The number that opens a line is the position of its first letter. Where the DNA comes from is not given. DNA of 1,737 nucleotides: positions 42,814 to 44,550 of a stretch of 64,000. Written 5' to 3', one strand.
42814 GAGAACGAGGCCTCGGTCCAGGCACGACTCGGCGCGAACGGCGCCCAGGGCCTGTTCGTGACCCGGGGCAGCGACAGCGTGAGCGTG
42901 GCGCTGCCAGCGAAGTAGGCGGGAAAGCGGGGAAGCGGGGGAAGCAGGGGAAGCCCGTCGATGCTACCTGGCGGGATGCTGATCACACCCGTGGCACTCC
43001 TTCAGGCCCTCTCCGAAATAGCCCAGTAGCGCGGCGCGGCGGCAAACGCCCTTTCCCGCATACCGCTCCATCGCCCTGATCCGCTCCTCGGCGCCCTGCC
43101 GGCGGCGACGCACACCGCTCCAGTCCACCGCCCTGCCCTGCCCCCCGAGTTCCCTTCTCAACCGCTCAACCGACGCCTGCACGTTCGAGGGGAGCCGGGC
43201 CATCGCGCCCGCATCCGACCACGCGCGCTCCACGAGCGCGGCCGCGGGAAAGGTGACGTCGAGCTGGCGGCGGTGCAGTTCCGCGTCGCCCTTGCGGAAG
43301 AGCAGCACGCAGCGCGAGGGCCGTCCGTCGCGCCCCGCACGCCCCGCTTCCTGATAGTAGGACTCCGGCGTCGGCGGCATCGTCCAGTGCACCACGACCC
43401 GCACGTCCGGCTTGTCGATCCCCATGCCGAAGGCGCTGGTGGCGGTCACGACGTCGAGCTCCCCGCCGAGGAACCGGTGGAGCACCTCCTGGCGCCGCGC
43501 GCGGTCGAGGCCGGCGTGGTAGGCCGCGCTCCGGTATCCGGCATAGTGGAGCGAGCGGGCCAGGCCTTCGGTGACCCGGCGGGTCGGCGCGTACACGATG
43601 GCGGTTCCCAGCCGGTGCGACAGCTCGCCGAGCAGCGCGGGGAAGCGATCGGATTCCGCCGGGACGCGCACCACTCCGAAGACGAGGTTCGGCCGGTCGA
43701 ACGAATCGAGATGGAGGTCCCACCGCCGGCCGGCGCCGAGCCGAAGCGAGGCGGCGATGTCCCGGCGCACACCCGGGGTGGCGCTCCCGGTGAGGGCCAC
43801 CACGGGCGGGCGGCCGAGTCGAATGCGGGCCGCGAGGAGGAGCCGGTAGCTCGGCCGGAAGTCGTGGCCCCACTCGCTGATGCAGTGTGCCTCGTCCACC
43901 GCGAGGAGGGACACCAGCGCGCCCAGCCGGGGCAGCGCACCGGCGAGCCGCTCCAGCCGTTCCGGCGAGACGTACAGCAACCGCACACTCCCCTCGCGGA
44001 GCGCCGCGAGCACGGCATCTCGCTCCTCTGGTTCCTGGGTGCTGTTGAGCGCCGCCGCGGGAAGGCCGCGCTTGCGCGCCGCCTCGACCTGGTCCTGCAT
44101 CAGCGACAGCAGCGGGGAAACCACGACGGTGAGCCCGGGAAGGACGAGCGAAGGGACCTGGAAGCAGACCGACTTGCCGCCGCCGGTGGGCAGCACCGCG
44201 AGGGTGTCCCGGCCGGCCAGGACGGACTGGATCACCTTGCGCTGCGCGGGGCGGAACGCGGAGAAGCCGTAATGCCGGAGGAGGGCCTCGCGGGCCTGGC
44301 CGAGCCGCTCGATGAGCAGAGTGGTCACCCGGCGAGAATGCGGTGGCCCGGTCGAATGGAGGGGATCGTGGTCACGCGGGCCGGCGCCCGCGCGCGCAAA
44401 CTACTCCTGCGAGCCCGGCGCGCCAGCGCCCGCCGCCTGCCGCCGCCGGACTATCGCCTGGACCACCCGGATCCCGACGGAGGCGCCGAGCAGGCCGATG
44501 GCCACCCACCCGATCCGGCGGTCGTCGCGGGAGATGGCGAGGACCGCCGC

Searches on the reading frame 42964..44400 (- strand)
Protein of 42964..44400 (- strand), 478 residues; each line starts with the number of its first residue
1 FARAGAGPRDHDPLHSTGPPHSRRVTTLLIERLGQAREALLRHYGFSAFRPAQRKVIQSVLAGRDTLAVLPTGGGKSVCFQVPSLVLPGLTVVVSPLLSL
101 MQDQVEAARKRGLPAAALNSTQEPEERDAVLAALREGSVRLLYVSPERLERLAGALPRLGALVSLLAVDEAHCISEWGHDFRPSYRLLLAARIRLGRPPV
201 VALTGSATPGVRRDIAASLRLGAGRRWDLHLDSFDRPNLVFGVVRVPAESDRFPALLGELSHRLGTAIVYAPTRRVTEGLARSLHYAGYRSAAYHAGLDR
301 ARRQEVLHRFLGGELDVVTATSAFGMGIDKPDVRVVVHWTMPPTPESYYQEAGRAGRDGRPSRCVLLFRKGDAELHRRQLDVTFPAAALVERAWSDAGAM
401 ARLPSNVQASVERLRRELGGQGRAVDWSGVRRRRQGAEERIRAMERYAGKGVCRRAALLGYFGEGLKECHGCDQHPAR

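Call 66: search_protein_families(library=pfam, proteins=[window:42964-44400:-], max_evalue=0.00001)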
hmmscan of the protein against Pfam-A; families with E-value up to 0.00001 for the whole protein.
window:42964-44400:- (478 aa): 3 families
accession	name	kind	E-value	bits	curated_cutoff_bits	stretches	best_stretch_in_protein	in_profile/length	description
PF00270.35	DEAD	-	1.9e-24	86.7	26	1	50-210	1-161/167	DEAD/DEAH box helicase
PF00271.37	Helicase_C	-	2.1e-23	83.1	23.5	1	257-359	7-110/110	Helicase conserved C-terminal domain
PF16124.10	RecQ_Zn_bind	-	1.9e-08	35.3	25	1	431-473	18-63/66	RecQ zinc-binding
